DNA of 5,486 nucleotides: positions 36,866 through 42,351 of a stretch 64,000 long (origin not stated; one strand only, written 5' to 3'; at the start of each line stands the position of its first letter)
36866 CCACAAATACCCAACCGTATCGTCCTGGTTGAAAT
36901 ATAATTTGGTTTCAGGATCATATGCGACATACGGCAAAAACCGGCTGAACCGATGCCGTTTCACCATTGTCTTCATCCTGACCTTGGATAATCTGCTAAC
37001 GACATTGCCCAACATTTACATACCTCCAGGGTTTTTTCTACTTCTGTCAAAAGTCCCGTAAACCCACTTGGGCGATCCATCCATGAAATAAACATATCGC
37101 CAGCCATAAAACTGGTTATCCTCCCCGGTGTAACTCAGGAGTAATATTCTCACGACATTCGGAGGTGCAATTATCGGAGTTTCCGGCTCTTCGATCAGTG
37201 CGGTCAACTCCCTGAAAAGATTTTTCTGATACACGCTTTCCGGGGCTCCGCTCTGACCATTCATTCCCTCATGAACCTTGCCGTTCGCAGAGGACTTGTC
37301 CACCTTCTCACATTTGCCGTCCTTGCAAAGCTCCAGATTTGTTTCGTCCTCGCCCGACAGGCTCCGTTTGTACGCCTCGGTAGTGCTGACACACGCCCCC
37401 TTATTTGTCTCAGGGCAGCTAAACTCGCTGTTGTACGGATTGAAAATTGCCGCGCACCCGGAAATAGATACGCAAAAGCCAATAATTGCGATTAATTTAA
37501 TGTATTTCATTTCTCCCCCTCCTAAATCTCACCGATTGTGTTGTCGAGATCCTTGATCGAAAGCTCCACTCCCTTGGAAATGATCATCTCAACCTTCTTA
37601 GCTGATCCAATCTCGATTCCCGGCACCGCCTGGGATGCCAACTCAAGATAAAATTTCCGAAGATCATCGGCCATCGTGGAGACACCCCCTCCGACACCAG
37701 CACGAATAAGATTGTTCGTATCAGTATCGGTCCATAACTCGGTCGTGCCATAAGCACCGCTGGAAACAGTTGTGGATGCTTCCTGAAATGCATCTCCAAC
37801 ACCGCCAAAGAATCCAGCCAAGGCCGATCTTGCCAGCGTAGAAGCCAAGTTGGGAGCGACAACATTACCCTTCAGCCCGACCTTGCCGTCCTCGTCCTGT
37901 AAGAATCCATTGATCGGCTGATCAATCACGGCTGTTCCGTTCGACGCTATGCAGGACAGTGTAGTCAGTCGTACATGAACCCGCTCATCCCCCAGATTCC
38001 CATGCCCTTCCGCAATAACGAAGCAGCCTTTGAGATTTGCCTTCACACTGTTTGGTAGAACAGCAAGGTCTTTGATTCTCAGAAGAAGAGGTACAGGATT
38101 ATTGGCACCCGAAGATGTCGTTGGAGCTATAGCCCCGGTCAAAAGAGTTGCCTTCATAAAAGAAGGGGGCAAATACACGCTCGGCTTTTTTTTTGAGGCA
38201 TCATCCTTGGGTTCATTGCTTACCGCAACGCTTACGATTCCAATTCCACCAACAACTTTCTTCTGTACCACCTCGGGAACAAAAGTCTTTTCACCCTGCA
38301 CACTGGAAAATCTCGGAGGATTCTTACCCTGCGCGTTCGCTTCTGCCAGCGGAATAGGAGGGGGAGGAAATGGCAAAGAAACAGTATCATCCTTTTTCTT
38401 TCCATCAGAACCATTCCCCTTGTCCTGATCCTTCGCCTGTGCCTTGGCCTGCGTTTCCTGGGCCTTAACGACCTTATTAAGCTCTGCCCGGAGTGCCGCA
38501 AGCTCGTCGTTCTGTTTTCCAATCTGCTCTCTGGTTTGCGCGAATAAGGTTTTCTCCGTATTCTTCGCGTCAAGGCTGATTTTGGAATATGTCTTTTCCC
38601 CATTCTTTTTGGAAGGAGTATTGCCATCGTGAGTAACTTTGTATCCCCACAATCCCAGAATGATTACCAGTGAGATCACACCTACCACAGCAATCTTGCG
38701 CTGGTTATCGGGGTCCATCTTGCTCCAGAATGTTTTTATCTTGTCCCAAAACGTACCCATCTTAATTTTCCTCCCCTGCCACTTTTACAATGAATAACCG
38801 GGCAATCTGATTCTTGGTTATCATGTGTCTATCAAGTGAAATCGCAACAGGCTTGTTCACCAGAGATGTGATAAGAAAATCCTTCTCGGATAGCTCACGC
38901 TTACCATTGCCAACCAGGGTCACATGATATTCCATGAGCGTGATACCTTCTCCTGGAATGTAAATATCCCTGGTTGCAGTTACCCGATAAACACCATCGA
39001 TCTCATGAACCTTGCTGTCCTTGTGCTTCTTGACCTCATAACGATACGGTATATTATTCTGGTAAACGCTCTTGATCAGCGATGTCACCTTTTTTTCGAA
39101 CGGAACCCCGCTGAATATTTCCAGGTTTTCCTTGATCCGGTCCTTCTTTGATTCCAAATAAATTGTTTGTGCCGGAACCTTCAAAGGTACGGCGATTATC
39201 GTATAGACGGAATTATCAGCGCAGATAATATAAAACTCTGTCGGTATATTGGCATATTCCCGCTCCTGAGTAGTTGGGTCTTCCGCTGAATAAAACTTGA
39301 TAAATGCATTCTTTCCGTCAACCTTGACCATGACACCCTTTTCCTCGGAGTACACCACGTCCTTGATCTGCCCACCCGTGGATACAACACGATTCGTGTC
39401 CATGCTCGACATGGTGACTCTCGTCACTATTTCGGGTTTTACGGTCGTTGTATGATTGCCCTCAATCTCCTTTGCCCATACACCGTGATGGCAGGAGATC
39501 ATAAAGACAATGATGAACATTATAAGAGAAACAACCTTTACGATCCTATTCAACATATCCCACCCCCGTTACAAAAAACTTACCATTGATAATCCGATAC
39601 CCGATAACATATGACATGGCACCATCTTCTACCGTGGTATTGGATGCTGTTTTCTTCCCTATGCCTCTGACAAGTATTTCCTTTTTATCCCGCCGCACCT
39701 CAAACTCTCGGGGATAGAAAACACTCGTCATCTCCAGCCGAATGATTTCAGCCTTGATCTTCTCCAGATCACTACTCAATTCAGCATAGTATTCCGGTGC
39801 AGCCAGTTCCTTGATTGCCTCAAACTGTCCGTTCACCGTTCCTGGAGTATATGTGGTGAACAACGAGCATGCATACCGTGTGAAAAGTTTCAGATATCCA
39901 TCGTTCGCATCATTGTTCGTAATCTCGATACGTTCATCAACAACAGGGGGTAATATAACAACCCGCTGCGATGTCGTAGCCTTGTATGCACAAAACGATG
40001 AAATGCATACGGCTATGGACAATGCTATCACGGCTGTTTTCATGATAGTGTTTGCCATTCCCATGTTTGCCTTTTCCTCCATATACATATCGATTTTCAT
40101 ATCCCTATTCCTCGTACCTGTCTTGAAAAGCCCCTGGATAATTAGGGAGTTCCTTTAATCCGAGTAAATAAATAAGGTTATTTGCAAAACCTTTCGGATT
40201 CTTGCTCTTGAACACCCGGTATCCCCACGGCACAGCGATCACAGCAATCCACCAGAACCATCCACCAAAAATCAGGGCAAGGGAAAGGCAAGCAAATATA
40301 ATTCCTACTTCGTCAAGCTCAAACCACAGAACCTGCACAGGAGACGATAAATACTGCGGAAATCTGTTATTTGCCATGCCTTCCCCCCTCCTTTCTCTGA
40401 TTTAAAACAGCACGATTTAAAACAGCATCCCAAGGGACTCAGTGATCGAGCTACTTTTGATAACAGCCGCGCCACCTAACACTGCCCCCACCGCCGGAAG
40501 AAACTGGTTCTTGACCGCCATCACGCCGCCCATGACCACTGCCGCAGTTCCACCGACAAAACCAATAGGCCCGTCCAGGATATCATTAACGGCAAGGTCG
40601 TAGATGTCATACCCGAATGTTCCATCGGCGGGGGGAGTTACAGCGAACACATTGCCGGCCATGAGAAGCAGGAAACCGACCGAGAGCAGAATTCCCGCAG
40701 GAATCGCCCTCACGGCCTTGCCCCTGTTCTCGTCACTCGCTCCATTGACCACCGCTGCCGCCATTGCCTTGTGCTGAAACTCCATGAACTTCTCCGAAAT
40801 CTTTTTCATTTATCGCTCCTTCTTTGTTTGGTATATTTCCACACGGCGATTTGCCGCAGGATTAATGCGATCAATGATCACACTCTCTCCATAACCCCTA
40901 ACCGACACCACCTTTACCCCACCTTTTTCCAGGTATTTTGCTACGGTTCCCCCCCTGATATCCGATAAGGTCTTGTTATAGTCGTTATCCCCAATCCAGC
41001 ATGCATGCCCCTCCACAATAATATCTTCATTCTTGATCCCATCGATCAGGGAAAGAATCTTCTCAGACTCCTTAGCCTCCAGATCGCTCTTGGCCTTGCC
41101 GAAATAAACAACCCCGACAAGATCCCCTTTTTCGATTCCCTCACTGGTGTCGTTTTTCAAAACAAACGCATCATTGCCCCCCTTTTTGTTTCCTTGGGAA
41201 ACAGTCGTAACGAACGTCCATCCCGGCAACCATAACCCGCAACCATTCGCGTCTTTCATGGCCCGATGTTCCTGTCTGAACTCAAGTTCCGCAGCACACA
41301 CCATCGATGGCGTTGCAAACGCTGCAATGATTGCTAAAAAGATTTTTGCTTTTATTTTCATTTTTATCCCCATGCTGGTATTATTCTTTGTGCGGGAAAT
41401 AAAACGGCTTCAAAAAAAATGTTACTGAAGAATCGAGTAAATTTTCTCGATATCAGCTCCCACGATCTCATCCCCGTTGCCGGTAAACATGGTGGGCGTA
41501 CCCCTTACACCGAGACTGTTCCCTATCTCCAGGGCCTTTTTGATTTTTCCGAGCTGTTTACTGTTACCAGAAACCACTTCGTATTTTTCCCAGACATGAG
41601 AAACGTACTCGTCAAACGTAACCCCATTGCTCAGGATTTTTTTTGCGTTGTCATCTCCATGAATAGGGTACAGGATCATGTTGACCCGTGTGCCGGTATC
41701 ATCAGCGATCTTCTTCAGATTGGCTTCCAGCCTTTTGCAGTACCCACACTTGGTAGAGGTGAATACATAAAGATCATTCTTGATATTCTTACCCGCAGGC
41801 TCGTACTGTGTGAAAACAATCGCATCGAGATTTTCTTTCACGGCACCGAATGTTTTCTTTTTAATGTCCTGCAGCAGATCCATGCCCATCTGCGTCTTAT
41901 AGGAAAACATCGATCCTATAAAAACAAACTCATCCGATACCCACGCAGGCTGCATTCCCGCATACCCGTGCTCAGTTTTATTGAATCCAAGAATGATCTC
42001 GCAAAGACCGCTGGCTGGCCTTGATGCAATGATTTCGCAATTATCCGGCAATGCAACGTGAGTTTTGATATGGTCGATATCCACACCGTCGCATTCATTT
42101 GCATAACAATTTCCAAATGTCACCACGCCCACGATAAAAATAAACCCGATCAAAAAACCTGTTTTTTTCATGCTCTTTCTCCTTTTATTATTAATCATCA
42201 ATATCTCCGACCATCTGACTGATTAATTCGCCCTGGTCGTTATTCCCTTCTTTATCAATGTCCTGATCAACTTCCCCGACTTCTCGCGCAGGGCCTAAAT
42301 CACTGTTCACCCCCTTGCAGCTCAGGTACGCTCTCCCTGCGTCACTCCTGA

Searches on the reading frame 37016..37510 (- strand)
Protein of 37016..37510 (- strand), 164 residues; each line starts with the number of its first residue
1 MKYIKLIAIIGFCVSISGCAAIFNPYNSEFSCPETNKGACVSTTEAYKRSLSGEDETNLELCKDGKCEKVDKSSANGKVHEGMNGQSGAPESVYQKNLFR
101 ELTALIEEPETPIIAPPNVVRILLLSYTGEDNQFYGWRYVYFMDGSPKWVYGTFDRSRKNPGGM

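Call 28: search_protein_families(library=pfam, proteins=[window:37016-37510:-], max_evalue=0.01)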
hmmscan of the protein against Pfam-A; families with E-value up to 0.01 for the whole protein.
window:37016-37510:- (164 aa): 2 families
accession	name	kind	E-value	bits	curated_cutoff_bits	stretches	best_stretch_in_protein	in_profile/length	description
PF09676.15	TraV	-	9.5e-25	88.5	21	1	28-149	1-128/128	Type IV conjugative transfer system lipoprotein (TraV)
PF13985.11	YbgS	-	0.01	16.5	27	0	27-83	58-111/124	YbgS-like protein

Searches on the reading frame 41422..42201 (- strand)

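Call 9: search_protein_families(library=pfam, proteins=[window:41422-42201:-], max_evalue=0.1)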
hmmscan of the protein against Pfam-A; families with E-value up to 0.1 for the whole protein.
window:41422-42201:- (259 aa): 6 families
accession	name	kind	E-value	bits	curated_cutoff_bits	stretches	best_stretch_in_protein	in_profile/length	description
PF13098.12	Thioredoxin_2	-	1e-11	45.5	27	1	138-249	3-94/104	Thioredoxin-like domain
PF01323.26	DSBA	-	4.4e-06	27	25.6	1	219-250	151-181/191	DSBA-like thioredoxin domain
PF00085.26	Thioredoxin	-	0.00024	21.5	23.5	1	144-175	22-53/103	Thioredoxin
PF13192.12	Thioredoxin_3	-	0.0017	18.8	24.8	1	146-176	5-34/76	Thioredoxin domain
PF00462.30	Glutaredoxin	-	0.082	13.6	22.9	0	146-164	3-21/60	Glutaredoxin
PF00191.25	Annexin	-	0.087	13.4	25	0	100-125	38-63/66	Annexin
